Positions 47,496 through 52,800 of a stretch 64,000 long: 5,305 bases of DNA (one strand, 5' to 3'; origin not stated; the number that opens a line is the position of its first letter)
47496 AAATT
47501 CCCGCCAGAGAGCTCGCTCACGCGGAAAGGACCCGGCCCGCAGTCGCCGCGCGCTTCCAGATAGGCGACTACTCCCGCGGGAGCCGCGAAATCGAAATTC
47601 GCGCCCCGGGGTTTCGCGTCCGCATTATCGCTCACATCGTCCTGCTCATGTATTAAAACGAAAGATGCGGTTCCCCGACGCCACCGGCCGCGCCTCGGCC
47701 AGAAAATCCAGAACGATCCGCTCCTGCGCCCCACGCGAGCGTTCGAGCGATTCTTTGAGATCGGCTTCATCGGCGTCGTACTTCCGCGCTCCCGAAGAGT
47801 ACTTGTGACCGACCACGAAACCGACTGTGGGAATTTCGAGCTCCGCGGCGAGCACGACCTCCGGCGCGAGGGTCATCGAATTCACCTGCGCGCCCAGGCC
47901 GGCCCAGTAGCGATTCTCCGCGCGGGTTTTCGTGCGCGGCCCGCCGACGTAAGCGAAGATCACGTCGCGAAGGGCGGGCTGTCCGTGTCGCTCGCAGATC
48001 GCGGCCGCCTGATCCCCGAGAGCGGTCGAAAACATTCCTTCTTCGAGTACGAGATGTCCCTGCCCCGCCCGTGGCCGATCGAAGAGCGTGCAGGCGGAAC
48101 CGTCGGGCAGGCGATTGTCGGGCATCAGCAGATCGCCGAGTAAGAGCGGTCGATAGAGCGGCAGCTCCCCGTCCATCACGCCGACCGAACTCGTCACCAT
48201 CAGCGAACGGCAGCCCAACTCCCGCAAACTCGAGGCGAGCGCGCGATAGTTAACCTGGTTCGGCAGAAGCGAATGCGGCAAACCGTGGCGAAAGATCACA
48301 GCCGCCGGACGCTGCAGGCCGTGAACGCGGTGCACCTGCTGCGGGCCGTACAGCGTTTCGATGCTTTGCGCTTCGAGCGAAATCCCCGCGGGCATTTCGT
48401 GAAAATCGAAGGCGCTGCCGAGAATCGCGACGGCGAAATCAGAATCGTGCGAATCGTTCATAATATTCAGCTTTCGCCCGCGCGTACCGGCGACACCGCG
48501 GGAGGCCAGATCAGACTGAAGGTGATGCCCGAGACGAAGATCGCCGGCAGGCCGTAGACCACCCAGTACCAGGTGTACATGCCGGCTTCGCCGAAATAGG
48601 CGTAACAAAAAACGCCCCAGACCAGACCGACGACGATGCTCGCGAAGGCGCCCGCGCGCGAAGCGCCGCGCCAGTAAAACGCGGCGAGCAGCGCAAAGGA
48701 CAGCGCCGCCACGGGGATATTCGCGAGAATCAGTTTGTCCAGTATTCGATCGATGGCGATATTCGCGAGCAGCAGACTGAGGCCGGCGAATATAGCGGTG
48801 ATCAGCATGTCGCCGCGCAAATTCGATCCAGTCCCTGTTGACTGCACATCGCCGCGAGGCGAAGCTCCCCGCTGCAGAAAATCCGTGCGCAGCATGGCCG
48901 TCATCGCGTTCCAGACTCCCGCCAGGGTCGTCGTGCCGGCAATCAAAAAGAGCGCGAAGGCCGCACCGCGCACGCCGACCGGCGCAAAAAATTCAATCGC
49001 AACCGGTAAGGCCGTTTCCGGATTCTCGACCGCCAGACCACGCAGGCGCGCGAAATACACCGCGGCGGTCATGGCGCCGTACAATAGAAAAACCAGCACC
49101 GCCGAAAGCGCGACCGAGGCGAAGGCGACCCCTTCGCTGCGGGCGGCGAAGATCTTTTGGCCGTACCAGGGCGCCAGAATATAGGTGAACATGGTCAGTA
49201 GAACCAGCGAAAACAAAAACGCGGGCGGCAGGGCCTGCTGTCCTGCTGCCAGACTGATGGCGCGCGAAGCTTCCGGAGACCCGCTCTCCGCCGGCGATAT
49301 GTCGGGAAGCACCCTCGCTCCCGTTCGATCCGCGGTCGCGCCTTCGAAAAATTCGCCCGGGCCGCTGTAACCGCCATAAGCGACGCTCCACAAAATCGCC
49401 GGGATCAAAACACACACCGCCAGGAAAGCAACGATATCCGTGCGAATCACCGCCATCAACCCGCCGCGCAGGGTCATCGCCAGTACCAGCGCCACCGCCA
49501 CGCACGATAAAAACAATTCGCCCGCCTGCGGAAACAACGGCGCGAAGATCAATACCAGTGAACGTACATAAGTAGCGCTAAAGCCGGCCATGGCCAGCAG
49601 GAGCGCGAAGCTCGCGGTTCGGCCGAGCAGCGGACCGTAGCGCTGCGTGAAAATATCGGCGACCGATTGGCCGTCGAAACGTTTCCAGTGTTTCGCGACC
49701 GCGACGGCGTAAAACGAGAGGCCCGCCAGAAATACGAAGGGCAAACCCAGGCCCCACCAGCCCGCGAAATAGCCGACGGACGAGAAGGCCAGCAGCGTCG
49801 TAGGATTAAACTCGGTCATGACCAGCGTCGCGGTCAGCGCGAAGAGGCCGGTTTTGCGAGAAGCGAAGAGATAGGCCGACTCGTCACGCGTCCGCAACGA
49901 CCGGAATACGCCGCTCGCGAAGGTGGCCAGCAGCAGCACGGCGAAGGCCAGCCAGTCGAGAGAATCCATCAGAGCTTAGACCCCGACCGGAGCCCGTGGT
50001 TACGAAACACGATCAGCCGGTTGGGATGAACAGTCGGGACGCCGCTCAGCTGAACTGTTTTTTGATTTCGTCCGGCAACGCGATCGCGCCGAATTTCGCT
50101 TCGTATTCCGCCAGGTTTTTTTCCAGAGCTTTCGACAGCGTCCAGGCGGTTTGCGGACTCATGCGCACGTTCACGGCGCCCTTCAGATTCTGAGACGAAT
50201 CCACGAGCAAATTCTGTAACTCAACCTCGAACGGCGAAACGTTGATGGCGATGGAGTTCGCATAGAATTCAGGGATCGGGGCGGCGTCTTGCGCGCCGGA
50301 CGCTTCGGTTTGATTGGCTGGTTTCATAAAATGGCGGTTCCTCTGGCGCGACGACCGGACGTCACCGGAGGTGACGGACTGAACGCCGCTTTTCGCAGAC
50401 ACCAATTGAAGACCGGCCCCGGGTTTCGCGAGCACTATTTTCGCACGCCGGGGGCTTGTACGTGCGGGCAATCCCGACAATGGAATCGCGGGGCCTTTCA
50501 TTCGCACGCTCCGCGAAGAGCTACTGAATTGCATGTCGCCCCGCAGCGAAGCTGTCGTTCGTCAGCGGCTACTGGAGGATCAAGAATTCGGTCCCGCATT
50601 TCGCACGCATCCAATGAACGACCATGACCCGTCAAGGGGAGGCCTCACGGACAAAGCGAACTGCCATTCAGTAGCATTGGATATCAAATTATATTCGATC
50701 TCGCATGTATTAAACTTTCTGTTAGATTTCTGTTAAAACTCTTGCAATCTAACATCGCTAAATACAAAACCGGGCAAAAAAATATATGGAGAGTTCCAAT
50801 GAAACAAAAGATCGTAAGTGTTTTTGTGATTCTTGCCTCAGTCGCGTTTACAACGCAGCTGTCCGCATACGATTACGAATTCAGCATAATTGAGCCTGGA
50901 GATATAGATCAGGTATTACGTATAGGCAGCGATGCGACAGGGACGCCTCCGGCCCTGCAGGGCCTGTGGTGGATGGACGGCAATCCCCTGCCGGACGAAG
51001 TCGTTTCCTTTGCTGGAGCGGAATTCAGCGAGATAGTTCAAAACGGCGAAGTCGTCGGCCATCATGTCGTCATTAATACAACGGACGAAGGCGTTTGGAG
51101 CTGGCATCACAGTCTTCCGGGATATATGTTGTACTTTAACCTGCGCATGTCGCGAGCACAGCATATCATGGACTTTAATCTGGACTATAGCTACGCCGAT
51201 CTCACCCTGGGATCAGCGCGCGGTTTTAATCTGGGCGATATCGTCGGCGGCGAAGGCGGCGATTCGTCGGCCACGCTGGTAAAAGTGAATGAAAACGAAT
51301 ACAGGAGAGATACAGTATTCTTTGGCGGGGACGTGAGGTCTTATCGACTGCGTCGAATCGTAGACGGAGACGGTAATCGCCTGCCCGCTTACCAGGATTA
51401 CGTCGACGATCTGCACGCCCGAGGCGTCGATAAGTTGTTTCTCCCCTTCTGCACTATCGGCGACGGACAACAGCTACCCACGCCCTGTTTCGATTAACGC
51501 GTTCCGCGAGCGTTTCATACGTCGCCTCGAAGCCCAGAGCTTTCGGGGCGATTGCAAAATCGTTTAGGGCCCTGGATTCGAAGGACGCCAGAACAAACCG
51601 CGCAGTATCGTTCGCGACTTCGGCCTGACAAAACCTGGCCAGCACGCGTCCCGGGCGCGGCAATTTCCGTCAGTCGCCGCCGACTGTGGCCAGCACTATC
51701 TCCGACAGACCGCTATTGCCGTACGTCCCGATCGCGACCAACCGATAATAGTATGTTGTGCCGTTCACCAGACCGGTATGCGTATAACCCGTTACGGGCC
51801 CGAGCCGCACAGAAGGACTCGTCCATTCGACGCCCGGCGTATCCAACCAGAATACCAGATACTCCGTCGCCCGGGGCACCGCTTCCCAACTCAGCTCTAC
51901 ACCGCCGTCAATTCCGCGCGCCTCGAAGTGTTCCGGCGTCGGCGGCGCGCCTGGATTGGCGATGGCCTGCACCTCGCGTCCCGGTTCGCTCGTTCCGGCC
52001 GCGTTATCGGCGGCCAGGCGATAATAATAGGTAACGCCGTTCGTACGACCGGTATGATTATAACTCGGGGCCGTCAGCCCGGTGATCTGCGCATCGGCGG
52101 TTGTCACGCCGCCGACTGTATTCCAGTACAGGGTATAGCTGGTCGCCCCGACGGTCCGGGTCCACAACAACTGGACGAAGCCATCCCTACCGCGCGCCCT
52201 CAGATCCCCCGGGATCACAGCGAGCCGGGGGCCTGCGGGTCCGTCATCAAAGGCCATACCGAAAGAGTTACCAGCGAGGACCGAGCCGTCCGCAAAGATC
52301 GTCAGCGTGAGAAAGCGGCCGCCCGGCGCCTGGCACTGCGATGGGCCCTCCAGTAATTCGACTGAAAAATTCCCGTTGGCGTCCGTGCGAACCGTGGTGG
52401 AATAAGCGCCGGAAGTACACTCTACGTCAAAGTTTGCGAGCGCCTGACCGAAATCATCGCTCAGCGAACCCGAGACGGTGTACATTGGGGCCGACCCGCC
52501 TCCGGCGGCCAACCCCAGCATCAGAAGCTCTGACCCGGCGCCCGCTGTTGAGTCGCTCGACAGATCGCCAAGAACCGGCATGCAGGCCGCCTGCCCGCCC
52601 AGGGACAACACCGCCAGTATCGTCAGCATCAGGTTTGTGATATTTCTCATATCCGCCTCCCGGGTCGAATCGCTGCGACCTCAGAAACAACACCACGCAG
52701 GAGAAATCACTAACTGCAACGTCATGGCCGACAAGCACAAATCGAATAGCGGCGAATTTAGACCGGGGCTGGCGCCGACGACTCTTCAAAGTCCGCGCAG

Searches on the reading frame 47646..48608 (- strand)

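Call 11: search_protein_families(library=pfam, proteins=[window:47646-48608:-], max_evalue=0.001)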
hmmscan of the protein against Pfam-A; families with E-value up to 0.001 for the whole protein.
window:47646-48608:- (320 aa): 1 family
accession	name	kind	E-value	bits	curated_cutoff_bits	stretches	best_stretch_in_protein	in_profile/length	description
PF01048.26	PNP_UDP_1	-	1.7e-19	70.6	25.1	1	94-303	34-232/233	Phosphorylase superfamily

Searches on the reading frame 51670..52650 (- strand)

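Call 11: search_protein_families(library=pfam, proteins=[window:51670-52650:-], max_evalue=0.001)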
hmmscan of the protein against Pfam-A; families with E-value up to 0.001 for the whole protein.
window:51670-52650:- (326 aa): 2 families
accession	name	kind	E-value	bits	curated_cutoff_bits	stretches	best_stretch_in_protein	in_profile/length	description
PF00041.27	fn3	-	2.3e-08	34.5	25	0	237-319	3-81/84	Fibronectin type III domain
PF13620.12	CarboxypepD_reg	-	3e-05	24.7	32.3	1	58-107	1-53/82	Carboxypeptidase regulatory-like domain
